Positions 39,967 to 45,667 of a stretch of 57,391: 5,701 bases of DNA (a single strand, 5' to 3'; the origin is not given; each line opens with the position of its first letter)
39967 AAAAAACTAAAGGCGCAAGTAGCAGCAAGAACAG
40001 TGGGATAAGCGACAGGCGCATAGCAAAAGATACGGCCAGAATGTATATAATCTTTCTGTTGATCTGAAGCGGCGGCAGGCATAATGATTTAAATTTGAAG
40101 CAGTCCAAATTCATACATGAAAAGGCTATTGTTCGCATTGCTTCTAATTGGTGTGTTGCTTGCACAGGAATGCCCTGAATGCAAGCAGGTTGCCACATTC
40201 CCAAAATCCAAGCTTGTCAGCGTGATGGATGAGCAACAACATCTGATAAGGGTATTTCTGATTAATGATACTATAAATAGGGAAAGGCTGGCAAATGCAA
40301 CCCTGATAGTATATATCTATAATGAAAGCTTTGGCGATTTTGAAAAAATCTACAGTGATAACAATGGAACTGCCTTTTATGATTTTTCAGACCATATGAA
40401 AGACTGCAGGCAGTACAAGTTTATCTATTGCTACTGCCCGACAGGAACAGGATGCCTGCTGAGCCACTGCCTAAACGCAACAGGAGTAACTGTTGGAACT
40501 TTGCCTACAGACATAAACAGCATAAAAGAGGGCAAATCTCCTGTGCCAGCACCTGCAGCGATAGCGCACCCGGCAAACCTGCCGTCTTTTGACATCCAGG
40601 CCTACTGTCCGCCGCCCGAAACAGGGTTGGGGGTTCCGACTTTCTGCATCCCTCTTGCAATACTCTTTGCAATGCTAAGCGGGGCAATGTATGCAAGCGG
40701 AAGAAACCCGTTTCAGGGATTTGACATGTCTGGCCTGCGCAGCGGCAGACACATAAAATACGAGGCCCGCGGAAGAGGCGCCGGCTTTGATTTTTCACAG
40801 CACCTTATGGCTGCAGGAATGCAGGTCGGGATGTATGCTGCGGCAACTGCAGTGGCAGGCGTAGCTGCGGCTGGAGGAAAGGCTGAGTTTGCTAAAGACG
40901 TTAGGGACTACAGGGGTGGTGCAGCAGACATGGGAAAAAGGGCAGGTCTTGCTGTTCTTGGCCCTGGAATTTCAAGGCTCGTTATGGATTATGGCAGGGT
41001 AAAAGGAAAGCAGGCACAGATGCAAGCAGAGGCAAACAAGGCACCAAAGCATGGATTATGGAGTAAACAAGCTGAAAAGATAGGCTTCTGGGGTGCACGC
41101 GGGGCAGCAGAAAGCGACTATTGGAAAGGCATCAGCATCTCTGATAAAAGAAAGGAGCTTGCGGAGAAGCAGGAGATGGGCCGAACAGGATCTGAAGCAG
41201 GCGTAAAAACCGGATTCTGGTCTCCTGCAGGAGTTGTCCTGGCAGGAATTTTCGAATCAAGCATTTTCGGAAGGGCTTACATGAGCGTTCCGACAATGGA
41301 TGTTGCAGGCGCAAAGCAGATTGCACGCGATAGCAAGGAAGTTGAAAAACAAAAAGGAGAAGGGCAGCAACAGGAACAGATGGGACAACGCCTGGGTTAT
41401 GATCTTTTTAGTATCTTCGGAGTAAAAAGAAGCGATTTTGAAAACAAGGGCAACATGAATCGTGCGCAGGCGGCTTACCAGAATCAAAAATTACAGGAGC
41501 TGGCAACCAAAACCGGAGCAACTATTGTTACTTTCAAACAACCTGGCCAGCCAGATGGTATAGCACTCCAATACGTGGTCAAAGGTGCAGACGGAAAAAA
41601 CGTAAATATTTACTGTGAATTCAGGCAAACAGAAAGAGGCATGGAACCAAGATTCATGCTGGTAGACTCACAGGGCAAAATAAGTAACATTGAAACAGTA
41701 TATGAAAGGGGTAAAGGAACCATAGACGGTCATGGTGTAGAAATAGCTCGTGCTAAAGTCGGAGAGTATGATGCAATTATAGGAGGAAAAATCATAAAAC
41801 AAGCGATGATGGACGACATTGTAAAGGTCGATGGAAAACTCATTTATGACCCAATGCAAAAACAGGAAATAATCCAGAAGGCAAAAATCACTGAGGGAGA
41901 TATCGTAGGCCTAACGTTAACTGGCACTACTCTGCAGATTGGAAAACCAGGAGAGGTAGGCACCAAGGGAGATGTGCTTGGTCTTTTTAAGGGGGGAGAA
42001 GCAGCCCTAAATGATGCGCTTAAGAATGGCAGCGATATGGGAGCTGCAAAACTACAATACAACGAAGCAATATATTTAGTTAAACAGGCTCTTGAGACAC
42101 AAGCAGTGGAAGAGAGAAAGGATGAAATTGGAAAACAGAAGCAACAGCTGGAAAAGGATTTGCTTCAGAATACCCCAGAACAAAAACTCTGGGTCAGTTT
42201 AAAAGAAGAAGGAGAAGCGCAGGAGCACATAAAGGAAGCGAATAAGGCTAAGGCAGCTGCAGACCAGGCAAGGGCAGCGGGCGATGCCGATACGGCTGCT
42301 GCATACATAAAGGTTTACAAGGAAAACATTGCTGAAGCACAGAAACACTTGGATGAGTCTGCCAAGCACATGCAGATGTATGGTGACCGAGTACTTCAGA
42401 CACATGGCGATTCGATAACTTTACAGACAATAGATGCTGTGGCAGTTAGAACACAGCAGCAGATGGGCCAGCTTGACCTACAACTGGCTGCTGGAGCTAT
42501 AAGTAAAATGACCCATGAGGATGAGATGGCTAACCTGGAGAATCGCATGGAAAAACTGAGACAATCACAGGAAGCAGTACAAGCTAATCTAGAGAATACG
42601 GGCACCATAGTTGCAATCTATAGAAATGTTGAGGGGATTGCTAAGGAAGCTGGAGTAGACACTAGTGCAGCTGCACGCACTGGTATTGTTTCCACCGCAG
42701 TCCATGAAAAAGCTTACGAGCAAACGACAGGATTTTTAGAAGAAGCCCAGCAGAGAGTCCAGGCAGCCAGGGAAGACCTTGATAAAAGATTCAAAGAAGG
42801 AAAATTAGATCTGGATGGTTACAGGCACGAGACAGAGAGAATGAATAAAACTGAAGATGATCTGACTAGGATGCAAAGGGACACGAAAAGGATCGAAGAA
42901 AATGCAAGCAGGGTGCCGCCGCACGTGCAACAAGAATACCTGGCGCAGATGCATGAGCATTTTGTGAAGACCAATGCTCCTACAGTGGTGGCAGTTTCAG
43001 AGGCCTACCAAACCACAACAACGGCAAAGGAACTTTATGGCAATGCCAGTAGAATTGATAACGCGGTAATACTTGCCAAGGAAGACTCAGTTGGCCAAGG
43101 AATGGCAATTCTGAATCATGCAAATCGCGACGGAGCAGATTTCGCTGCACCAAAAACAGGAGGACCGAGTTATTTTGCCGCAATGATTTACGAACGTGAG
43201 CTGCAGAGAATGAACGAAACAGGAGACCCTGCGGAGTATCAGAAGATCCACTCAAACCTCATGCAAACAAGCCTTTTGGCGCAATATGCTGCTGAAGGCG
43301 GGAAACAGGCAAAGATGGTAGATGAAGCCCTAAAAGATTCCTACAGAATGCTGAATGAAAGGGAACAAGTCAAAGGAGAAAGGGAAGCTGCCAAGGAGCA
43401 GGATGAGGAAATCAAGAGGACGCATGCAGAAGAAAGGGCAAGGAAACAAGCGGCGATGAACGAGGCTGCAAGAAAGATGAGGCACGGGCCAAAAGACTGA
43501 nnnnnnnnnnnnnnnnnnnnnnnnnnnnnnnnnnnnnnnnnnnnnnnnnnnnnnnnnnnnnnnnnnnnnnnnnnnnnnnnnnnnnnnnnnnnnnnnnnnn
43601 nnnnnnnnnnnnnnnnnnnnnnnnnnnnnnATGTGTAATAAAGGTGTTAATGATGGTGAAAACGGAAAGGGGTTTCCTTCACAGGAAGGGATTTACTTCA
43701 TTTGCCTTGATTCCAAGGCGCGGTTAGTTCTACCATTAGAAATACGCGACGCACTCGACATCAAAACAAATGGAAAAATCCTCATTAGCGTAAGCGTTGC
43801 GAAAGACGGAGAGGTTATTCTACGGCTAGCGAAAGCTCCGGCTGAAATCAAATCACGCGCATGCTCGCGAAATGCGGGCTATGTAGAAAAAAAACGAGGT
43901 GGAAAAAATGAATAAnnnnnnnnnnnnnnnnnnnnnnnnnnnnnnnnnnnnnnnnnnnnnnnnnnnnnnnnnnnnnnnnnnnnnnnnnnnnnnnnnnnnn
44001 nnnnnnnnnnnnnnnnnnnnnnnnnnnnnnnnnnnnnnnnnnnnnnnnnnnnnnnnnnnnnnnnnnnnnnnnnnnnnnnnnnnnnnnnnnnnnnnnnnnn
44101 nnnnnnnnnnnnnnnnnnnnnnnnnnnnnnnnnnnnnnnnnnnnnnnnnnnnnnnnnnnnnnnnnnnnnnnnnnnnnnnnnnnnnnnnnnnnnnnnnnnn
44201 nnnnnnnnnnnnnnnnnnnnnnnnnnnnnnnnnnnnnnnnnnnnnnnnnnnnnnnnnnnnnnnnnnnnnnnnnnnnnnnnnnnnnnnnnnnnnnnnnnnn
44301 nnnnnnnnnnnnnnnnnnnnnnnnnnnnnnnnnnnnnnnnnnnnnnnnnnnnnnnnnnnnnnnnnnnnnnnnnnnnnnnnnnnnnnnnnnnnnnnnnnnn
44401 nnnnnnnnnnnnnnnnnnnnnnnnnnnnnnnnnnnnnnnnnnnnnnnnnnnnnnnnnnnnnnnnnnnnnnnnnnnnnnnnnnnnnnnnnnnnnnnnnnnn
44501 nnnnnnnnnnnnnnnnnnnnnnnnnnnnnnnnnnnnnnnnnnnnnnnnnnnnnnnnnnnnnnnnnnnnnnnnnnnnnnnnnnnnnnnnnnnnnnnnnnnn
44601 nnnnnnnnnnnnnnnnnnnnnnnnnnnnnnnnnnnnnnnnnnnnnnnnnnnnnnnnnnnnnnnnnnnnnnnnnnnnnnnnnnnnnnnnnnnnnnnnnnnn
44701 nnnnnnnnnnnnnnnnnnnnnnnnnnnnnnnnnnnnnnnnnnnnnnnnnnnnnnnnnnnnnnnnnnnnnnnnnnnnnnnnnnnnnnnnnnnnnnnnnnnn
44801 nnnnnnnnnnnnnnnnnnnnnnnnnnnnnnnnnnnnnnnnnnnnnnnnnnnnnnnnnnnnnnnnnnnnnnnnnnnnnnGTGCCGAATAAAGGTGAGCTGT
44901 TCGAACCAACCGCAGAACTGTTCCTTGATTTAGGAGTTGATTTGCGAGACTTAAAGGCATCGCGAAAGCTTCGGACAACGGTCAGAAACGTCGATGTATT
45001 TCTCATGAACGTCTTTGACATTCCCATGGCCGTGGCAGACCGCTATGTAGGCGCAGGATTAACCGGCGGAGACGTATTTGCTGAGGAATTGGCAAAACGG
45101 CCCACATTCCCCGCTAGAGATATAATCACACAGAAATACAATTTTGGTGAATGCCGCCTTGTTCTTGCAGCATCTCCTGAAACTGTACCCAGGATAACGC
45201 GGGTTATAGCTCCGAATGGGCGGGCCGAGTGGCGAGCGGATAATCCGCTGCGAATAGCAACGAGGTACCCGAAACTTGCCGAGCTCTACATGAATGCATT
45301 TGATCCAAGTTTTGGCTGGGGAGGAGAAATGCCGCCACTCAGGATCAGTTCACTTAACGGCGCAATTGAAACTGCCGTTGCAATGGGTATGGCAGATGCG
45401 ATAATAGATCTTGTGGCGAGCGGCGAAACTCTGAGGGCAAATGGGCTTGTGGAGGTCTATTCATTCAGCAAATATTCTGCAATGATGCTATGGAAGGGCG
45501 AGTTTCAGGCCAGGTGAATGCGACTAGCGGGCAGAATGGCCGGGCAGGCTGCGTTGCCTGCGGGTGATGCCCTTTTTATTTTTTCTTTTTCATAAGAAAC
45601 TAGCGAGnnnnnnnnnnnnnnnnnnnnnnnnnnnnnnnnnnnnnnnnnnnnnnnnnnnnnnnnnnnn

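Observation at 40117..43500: Divergently transcribed 1127-aa type-I membrane protein with a very long cytoplasmic coiled coil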

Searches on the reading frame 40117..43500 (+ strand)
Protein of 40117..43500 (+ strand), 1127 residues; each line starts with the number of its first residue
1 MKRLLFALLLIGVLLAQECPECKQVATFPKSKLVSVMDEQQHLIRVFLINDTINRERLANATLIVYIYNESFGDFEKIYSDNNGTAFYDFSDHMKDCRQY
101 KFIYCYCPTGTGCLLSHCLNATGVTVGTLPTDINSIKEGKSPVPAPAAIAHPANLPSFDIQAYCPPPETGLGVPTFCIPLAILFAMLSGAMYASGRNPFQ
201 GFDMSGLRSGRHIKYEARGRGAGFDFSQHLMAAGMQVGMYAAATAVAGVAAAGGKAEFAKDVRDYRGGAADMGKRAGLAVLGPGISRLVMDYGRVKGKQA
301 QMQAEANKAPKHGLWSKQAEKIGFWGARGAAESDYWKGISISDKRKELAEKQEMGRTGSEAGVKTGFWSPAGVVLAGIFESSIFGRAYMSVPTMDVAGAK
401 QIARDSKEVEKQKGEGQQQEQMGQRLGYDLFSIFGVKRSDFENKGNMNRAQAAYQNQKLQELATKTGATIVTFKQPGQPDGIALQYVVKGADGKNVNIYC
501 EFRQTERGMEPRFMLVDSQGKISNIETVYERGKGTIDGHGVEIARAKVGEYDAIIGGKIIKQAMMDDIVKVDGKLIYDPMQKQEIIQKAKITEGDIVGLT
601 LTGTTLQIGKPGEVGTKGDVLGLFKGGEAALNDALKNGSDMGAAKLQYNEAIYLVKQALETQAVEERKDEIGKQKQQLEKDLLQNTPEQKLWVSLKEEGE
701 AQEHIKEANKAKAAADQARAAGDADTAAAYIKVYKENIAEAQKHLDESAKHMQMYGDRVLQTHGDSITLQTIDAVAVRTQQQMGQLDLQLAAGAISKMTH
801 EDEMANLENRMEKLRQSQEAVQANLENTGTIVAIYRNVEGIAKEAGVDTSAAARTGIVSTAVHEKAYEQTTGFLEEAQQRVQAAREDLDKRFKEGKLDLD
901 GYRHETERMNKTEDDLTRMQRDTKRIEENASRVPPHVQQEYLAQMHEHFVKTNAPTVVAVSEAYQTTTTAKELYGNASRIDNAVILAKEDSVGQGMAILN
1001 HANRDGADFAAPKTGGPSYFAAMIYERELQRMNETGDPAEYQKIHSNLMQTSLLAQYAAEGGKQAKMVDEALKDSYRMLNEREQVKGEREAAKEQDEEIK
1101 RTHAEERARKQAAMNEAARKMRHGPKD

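Call 6: search_protein_families(library=pfam, proteins=[window:40117-43500:+], max_evalue=0.1)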
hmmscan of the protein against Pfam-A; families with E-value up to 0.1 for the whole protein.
window:40117-43500:+ (1127 aa): 1 family
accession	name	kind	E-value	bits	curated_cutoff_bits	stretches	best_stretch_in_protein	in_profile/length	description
PF15870.10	EloA-BP1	-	0.051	14.2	27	0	927-980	6-59/165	ElonginA binding-protein 1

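Call 7: search_protein_families(library=ncbifam, proteins=[window:40117-43500:+], max_evalue=0.1)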
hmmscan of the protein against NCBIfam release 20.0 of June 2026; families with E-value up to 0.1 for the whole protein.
window:40117-43500:+ (1127 aa): 1 family
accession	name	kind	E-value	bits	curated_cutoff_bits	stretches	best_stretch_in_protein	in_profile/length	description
NF004774.0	PRK06114.1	equivalog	0.034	13.5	360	1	741-806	50-115/262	SDR family oxidoreductase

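Call 10: find_homologous_proteins(query=window:40117-43497:+, max_evalue=0.001)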
Query window:40117-43497:+ (1127 aa): 3 proteins with E <= 0.001 among 8000 candidates.
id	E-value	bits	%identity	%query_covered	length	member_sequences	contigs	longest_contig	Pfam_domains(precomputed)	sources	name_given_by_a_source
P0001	3.7e-30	122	31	20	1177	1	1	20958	-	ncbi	ncbi:MAG: hypothetical protein V1861_07090 [Candidatus Micrarchaeota archaeon]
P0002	1.7e-11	61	27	19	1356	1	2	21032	-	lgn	-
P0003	1.4e-9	54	29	19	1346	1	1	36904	-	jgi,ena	-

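Call 11: search_solved_structures(query=window:40117-43497:+, max_evalue=1)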
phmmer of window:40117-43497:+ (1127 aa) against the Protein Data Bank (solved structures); distinct sequences matched with E-value up to 1: 1.
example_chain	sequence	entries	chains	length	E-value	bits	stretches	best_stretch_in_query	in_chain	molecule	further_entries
4xa1_A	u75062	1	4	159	0.46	11.2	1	799-935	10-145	Gp7-MYH7(1173-1238)-EB1 chimera protein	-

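Call 14: find_encoding_contigs(protein=P0001, flank=10000, max_places=3)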
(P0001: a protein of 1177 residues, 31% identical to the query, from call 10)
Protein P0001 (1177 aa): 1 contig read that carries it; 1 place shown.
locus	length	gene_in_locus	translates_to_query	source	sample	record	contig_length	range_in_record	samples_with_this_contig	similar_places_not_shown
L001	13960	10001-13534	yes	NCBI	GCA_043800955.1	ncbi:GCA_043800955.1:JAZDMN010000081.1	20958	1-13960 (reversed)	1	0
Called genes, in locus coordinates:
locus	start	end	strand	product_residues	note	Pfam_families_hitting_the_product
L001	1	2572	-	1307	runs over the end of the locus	-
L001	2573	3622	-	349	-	-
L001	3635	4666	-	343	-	-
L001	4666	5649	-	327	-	-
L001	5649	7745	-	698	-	-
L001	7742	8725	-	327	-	-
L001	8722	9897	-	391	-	-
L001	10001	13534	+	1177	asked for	-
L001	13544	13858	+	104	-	PF03551:PadR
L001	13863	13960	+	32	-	PF20720:nSTAND3 (weak), PF13238:AAA_18 (weak)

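Call 15: find_encoding_contigs(protein=P0003, flank=10000, max_places=3)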
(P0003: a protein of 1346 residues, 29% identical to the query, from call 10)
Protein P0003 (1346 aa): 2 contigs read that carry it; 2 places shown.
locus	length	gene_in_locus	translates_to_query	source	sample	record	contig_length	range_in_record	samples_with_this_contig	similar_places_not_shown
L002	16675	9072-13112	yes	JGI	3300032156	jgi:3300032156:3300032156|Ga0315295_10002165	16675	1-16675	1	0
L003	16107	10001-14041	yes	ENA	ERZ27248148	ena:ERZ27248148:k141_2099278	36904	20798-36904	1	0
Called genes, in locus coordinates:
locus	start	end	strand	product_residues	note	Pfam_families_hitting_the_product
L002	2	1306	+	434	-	?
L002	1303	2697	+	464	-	-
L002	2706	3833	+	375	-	-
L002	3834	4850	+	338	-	-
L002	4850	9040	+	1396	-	-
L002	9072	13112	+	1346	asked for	-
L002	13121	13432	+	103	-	PF03551:PadR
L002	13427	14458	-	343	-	PF26356:Pelota_N, PF03465:eRF1_3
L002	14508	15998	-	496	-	-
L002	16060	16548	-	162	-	PF13428:TPR_14 (faint), PF23914:TPR_CcmH_CycH (faint), PF13181:TPR_8 (faint), PF00515:TPR_1 (weak), PF07719:TPR_2 (weak), PF13371:TPR_9 (faint), PF13424:TPR_12 (faint), PF13374:TPR_10 (faint)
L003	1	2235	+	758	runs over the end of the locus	-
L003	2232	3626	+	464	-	-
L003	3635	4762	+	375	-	-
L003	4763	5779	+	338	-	-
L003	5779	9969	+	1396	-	-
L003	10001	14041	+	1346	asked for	-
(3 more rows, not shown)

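Call 16: find_encoding_contigs(protein=P0002, flank=10000, max_places=3)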
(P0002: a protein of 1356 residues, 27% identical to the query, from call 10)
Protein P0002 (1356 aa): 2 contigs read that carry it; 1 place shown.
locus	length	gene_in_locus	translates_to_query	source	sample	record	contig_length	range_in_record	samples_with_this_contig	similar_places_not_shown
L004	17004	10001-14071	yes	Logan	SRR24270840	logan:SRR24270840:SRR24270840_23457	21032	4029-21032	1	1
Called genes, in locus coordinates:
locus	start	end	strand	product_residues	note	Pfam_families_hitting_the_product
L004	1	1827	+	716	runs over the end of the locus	-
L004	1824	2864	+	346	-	-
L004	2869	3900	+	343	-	-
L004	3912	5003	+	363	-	-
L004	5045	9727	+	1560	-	-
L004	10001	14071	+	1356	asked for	-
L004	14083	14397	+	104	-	PF03551:PadR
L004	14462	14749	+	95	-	PF00298:Ribosomal_L11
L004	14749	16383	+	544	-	PF13360:PQQ_2, PF13570:Beta-prop_ACSF4 (weak), PF13360:PQQ_2, PF13570:Beta-prop_ACSF4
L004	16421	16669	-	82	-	PF00736:EF1_GNE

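Call 50: predict_structure(alignment_id=A1)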
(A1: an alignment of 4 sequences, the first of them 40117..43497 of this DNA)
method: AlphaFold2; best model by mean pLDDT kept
length: 1127 residues; sequences in the alignment: 4
mean_pLDDT: 35.8   pTM: 0.25
mean pLDDT of the five models: 35.8, 35.2, 35.0, 33.8, 31.4
residues with pLDDT >= 90: 0; 70-90: 15; 50-70: 78; < 50: 1034
segments of 3 or more residues with pLDDT < 50: 1-33, 39-41, 51-56, 59-66, 68-77, 79-84, 92-706, 711-720, 724-735, 737-739, 744-881, 911-1036, 1038-1092
pLDDT, mean of each block of 10 residues (from residue 1): 35 30 30 49 51 45 48 43 51 45 46 38 29 30 29 36 39 33 38 36 28 26 28 31 31 35 34 32 29 33 35 26 24 26 27 25 24 29 25 23 25 29 32 31 32 38 37 34 38 38 36 37 30 29 25 29 26 25 23 22 23 25 27 29 30 33 34 37 36 41 47 47 45 48 46 38 30 33 38 40 39 35 31 27 28 28 34 45 61 69 55 45 40 29 30 30 36 39 34 30 29 31 41 45 45 38 37 41 43 58 70 68 49
secondary structure, 60 per line:
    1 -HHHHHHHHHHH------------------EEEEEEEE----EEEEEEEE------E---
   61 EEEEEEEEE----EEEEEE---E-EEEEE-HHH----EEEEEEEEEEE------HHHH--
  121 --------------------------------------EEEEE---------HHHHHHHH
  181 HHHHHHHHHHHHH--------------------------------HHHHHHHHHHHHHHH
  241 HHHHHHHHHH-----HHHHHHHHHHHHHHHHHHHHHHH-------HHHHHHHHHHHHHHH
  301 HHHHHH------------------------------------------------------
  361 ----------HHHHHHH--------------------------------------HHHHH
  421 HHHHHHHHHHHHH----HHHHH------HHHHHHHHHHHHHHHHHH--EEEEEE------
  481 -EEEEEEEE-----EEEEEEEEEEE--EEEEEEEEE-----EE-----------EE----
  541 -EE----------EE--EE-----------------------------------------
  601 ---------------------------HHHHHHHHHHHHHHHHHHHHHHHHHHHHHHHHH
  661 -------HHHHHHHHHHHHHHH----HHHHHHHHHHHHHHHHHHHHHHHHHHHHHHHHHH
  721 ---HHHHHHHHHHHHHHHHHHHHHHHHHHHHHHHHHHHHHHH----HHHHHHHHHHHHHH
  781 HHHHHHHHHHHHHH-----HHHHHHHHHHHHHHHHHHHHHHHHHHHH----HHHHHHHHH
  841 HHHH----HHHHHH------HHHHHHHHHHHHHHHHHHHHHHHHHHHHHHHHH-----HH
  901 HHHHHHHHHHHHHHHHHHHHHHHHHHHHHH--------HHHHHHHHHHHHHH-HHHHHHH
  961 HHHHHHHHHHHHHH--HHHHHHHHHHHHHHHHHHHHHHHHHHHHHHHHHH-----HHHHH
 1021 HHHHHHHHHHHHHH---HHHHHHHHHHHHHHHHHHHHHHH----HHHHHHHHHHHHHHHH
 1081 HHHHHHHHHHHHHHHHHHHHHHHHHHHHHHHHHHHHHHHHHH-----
elements in order (helices of 4 or more, strands of 3 or more residues): H2-12 E31-38 E43-50 E61-69 E74-79 E85-89 E98-108 H115-118 E159-163 H173-193 H226-250 H256-278 H286-306 H371-377 H416-433 H438-442 H449-466 E469-474 E482-489 E495-505 E508-516 H628-660 H668-682 H687-720 H724-762 H767-794 H800-827 H832-844 H849-854 H861-893 H899-930 H939-952 H954-974 H977-1010 H1016-1034 H1038-1060 H1065-1122

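Call 51: search_protein_families(library=phrogs, proteins=[window:40117-43497:+], max_evalue=0.01)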
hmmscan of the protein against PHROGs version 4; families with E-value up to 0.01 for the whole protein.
window:40117-43497:+ (1127 aa): 0 families

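Call 58: search_protein_families(library=pfam, alignment_id=A5, max_evalue=0.001)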
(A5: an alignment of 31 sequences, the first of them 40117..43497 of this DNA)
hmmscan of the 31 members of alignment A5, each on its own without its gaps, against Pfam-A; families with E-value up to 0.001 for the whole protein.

A. member 1, window:40117-43497:+ (1127 aa): 0 families

B. families by the number of members that match (of 31 scanned): 7 families
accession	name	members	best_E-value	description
PF23416.1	DUF7107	9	4.4e-15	Domain of unknown function (DUF7107)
PF04706.18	Dickkopf_N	4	9e-07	Dickkopf N-terminal cysteine-rich region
PF13229.12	Beta_helix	3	8.6e-29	Right handed beta helix region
PF05048.19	NosD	3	1.4e-23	Periplasmic copper-binding protein (NosD)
PF01683.23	EB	2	0.00019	EB module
PF17898.6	GerD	1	1.6e-05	Spore germination GerD central core domain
PF24037.1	DUF7346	1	0.00017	Family of unknown function (DUF7346)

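Call 80: search_protein_families(library=pfam, alignment_id=A5, max_evalue=0.1)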
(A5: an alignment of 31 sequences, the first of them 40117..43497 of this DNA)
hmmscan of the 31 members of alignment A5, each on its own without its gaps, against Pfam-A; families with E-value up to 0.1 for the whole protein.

A. member 1, window:40117-43497:+ (1127 aa): 1 family
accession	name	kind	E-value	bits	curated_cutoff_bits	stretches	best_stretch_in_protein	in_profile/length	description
PF15870.10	EloA-BP1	-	0.051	14.2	27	0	927-980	6-59/165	ElonginA binding-protein 1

B. families by the number of members that match (of 31 scanned): 25 families
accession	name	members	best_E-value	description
PF23416.1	DUF7107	9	4.4e-15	Domain of unknown function (DUF7107)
PF04706.18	Dickkopf_N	5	9e-07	Dickkopf N-terminal cysteine-rich region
PF01683.23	EB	4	0.00019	EB module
PF13229.12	Beta_helix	3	8.6e-29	Right handed beta helix region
PF05048.19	NosD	3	1.4e-23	Periplasmic copper-binding protein (NosD)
PF17898.6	GerD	1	1.6e-05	Spore germination GerD central core domain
PF24037.1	DUF7346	1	0.00017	Family of unknown function (DUF7346)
PF19077.6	Big_13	1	0.0027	Bacterial Ig-like domain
PF22692.1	LlgE_F_G_D1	1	0.0044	Flagellar hook protein FlgE/F/G D1 domain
PF05518.16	Totivirus_coat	1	0.017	Totivirus coat protein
PF01696.23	Adeno_E1B_55K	1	0.019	Adenovirus EB1 55K protein / large t-antigen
PF12796.13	Ank_2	1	0.021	Ankyrin repeats (3 copies)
PF19252.4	HIND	1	0.027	HIND motif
PF03548.22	LolA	1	0.035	Outer membrane lipoprotein carrier protein LolA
PF04844.18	Ovate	1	0.037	Transcriptional repressor, ovate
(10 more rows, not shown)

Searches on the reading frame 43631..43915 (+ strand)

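Call 8: search_protein_families(library=pfam, proteins=[window:43631-43915:+], max_evalue=0.01)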
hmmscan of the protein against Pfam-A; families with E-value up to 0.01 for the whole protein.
window:43631-43915:+ (94 aa): 1 family
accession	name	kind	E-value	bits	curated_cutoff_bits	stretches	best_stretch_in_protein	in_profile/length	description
PF04014.23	MazE_antitoxin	-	0.0045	17.3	24.7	1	27-65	5-41/48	Antidote-toxin recognition MazE, bacterial antitoxin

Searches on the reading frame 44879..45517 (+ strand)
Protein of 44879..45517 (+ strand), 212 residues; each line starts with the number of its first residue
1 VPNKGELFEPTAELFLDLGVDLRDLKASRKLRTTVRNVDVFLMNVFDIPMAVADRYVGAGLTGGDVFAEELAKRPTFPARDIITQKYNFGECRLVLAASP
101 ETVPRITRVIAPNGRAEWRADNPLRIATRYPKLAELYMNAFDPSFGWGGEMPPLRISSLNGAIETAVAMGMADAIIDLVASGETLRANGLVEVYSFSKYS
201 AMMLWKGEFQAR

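Call 8: search_protein_families(library=pfam, proteins=[window:44879-45517:+], max_evalue=0.01)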
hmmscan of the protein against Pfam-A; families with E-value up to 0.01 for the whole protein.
window:44879-45517:+ (212 aa): 1 family
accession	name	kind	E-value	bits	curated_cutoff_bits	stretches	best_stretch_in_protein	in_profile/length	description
PF01634.23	HisG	-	1.6e-26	93.5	25.5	1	47-204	4-136/158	ATP phosphoribosyltransferase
